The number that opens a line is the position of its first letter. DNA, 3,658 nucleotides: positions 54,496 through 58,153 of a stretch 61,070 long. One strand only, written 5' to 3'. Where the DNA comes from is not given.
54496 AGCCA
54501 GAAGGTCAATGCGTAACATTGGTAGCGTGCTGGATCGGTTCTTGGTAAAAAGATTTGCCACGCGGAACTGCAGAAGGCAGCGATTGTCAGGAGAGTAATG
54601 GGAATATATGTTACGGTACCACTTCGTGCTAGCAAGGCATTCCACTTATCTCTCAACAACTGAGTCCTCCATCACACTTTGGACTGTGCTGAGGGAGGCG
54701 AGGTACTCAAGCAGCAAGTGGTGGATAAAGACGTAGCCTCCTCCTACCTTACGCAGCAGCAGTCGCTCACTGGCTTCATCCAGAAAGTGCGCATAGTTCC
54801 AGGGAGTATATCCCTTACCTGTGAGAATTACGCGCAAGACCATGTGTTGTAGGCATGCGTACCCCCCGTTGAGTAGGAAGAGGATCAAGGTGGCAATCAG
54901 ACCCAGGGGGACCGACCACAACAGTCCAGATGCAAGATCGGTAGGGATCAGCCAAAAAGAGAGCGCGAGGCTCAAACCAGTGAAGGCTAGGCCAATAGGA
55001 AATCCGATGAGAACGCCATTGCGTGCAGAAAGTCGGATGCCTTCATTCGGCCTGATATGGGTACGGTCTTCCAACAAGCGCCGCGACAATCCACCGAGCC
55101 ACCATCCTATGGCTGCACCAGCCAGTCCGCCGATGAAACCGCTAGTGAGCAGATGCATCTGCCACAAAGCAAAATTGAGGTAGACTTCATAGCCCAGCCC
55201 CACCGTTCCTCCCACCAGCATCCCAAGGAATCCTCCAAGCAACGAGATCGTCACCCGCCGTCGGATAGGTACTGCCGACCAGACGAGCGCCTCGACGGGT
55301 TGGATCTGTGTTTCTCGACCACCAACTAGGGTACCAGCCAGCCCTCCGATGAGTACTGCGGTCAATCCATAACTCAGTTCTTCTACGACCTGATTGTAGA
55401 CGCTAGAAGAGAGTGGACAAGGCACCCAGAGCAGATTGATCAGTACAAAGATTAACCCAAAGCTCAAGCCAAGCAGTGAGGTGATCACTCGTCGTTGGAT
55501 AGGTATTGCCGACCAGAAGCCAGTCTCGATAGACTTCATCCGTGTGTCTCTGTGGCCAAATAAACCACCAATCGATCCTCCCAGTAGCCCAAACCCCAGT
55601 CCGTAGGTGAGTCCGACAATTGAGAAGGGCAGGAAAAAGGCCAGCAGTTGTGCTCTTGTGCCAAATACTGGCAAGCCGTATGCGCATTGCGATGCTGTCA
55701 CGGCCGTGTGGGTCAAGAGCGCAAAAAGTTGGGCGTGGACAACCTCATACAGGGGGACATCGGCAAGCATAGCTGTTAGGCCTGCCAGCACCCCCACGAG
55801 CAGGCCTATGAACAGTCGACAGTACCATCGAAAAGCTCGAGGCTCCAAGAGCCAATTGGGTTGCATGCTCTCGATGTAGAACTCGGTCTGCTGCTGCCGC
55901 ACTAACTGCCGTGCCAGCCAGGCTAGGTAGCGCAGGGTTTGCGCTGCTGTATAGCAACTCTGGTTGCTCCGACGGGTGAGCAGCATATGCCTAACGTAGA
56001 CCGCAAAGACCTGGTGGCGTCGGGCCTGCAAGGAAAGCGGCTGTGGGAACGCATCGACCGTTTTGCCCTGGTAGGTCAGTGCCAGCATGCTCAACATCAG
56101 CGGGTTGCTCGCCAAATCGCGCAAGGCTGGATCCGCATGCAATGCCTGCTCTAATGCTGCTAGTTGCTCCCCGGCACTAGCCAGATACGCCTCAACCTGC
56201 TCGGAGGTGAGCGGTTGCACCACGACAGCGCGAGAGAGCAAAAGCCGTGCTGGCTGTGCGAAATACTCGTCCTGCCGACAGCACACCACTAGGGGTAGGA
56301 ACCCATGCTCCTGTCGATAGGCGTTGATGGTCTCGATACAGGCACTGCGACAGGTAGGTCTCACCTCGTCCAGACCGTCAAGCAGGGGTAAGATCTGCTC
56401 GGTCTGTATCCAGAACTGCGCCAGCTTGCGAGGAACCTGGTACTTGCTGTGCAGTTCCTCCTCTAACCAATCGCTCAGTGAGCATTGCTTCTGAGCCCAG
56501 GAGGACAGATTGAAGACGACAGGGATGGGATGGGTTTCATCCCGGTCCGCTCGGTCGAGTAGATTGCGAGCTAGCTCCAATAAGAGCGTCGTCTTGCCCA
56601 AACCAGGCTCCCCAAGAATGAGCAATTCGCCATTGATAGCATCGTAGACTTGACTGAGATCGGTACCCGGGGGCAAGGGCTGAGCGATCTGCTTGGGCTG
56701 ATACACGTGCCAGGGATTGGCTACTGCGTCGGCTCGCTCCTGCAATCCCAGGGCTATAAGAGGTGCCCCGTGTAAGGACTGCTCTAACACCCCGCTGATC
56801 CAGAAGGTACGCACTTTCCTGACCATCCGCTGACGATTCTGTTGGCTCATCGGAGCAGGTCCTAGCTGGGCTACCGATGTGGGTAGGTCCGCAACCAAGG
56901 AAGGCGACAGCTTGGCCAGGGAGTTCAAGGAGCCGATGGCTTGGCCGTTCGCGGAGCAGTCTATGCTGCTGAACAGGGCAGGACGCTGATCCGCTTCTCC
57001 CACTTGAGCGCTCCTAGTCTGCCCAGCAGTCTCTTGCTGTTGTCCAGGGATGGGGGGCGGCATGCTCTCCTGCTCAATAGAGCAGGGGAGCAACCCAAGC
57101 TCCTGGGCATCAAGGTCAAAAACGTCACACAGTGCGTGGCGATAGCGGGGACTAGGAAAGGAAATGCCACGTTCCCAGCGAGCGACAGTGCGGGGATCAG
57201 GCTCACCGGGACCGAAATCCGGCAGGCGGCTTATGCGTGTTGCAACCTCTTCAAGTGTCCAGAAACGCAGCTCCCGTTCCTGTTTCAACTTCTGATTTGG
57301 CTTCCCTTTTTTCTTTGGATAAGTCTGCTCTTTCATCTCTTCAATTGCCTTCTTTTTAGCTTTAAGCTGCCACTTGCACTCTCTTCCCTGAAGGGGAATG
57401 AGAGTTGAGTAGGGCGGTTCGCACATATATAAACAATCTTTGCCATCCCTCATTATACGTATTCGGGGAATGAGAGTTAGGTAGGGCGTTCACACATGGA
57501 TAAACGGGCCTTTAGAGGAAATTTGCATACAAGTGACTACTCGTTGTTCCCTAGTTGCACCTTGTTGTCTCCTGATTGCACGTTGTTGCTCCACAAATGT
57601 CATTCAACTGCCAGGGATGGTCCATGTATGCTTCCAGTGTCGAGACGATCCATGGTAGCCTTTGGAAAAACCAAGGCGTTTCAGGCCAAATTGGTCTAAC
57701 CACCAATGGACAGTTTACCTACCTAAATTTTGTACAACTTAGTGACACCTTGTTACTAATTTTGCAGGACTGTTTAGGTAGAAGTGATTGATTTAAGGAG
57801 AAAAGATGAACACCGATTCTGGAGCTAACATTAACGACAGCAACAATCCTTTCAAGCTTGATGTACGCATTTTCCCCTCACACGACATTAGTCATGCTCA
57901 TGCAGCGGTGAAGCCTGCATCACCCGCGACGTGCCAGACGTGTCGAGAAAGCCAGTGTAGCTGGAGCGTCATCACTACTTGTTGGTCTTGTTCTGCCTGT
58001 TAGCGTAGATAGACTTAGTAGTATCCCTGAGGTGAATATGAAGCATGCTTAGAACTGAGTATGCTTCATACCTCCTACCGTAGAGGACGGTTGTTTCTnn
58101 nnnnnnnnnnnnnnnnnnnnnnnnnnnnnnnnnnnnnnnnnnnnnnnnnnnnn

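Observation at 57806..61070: Class I lanthipeptide gene cluster (lanA-lanC-lanB) running off the right edge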

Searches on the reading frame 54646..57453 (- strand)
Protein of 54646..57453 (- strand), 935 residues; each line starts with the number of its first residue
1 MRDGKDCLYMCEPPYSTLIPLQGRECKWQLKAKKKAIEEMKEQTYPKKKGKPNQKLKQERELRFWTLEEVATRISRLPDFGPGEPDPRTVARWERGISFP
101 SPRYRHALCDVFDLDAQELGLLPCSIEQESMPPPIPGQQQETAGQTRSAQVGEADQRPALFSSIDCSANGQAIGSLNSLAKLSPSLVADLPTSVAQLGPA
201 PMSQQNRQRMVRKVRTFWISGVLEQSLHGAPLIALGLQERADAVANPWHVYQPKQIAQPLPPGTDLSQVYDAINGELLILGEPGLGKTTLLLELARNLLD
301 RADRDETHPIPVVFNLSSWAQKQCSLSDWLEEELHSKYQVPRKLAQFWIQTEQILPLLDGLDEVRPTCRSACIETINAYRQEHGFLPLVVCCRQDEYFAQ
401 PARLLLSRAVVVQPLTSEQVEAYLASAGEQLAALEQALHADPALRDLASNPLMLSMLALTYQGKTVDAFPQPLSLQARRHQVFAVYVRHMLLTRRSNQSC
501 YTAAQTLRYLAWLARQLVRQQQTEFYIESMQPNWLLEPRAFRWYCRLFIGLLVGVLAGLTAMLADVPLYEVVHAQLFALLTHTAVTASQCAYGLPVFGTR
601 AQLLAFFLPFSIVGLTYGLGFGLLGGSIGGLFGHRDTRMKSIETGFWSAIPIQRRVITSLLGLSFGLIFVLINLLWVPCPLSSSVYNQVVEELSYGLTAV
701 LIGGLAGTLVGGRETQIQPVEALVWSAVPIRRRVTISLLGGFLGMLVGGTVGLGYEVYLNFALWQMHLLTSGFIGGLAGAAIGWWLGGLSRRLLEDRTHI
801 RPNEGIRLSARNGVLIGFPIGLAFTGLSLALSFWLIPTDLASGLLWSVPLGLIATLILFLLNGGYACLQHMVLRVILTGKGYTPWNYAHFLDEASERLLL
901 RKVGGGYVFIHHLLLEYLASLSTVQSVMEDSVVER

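Call 5: search_protein_families(library=pfam, proteins=[window:54646-57453:-], max_evalue=0.1)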
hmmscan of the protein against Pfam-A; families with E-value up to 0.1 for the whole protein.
window:54646-57453:- (935 aa): 6 families
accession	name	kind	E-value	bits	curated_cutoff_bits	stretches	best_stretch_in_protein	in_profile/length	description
PF05729.18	NACHT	-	3.6e-10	40.3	26.7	1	278-424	4-160/167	NACHT domain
PF13560.12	HTH_31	-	0.00028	21.6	27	1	55-120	5-62/64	Helix-turn-helix domain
PF13191.12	AAA_16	-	0.0011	19.9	32.6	1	276-323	26-73/167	AAA ATPase domain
PF20720.3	nSTAND3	-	0.0025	17.9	27.2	1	275-302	18-45/155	Novel STAND NTPase 3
PF13401.12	AAA_22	-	0.013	16.2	27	1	277-335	8-59/130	AAA domain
PF13238.12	AAA_18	-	0.031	15.1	29.4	1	278-337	2-48/128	AAA domain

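Call 6: search_protein_families(library=ncbifam, proteins=[window:54646-57453:-], max_evalue=0.1)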
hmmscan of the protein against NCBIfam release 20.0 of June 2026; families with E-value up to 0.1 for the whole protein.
window:54646-57453:- (935 aa): 5 families
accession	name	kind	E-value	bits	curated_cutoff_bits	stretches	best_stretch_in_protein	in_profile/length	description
NF058535.1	antiphage_EruA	equivalog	7.5e-08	31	1000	2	351-462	67-186/1318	NACHT domain-containing antiphage protein EruA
NF005254.0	PRK06762.2-1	equivalog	0.0054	16.5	198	0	285-341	27-85/165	hypothetical protein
NF005304.0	PRK06835.1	equivalog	0.012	14.8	215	1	267-302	176-211/330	ATP-binding protein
NF053861.1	DS8_antiphage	equivalog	0.075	10.7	790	0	273-373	369-466/994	anti-phage protein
NF006586.0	PRK09112.1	equivalog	0.083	12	308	0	276-307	47-78/351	DNA polymerase III subunit delta'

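Call 68: search_protein_families(library=padloc, proteins=[window:54646-57453:-], max_evalue=0.001)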
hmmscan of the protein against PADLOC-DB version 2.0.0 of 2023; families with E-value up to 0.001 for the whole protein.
window:54646-57453:- (935 aa): 2 families
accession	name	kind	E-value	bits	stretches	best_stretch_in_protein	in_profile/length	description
PDLC05051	PDC-S60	-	0.00033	16.9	1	275-394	389-500/1027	-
PDLC04140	mad8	-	0.00043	17.9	1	268-302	19-55/314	mads_8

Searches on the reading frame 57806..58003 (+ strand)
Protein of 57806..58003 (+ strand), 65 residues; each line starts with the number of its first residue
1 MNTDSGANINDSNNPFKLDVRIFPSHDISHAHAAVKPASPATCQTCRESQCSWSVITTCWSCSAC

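Call 5: search_protein_families(library=pfam, proteins=[window:57806-58003:+], max_evalue=0.1)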
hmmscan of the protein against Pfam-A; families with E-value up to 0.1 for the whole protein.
window:57806-58003:+ (65 aa): 0 families

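Call 6: search_protein_families(library=ncbifam, proteins=[window:57806-58003:+], max_evalue=0.1)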
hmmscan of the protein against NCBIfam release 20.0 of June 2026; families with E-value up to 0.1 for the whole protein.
window:57806-58003:+ (65 aa): 0 families

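Call 8: find_encoding_contigs(protein=window:57806-58003:+, flank=10000, max_places=6)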
Protein window:57806-58003:+ (65 aa): 3 contigs read that carry it; 3 places shown.
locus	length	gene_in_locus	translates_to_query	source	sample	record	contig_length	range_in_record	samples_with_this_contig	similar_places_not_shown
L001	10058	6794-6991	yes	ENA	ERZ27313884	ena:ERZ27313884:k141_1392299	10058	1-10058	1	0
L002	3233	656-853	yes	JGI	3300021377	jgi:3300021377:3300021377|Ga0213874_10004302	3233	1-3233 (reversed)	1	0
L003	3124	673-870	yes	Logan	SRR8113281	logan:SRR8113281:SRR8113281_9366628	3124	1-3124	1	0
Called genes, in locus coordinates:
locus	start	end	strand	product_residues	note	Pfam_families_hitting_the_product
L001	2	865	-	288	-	?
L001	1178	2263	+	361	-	PF01073:3Beta_HSD, PF01370:Epimerase, PF02719:Polysacc_synt_2 (weak), PF04321:RmlD_sub_bind, PF05368:NmrA, PF07993:NAD_binding_4, PF13460:NAD_binding_10, PF16363:GDP_Man_Dehyd, +1 more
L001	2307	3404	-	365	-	-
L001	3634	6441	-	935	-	PF05729:NACHT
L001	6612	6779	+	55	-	-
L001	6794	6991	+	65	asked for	-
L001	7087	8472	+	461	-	PF05147:LANC_like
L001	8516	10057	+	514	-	?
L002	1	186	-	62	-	?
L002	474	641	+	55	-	-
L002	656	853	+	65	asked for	-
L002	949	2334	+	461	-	PF05147:LANC_like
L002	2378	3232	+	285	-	?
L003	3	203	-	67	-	?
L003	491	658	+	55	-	-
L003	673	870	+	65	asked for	-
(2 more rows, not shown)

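Call 13: find_homologous_proteins(query=window:57806-58003:+, max_evalue=0.01)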
Query window:57806-58003:+ (65 aa): 2 proteins with E <= 0.01 among 2 candidates.
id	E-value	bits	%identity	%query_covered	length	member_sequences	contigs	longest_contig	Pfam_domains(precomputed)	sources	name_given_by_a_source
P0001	1.1e-37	144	100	100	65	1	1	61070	-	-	-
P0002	1.4e-18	84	63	100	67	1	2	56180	-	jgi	jgi:hypothetical protein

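Call 15: find_encoding_contigs(protein=P0002, flank=10000, max_places=4)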
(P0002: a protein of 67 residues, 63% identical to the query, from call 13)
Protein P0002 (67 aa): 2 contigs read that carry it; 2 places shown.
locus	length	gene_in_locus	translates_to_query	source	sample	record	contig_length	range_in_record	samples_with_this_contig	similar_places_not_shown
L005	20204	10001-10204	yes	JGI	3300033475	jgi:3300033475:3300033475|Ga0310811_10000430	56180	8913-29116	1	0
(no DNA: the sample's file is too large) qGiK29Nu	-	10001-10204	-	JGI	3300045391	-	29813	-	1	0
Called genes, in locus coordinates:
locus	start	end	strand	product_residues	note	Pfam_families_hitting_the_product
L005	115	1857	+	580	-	PF00496:SBP_bac_5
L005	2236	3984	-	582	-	PF00496:SBP_bac_5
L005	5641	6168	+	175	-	-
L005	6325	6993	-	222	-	PF00440:TetR_N, PF13305:TetR_C_33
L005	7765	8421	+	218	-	PF19609:DUF6114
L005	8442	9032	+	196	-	PF19741:DUF6230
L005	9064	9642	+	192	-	-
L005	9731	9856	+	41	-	PF01070:FMN_dh (weak)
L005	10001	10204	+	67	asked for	-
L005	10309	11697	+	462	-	PF05147:LANC_like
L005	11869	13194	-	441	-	PF10901:DUF2690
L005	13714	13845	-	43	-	-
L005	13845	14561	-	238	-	PF00072:Response_reg, PF00486:Trans_reg_C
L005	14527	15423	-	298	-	PF00512:HisKA, PF02518:HATPase_c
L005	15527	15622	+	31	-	-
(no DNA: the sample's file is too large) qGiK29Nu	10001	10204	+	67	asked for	-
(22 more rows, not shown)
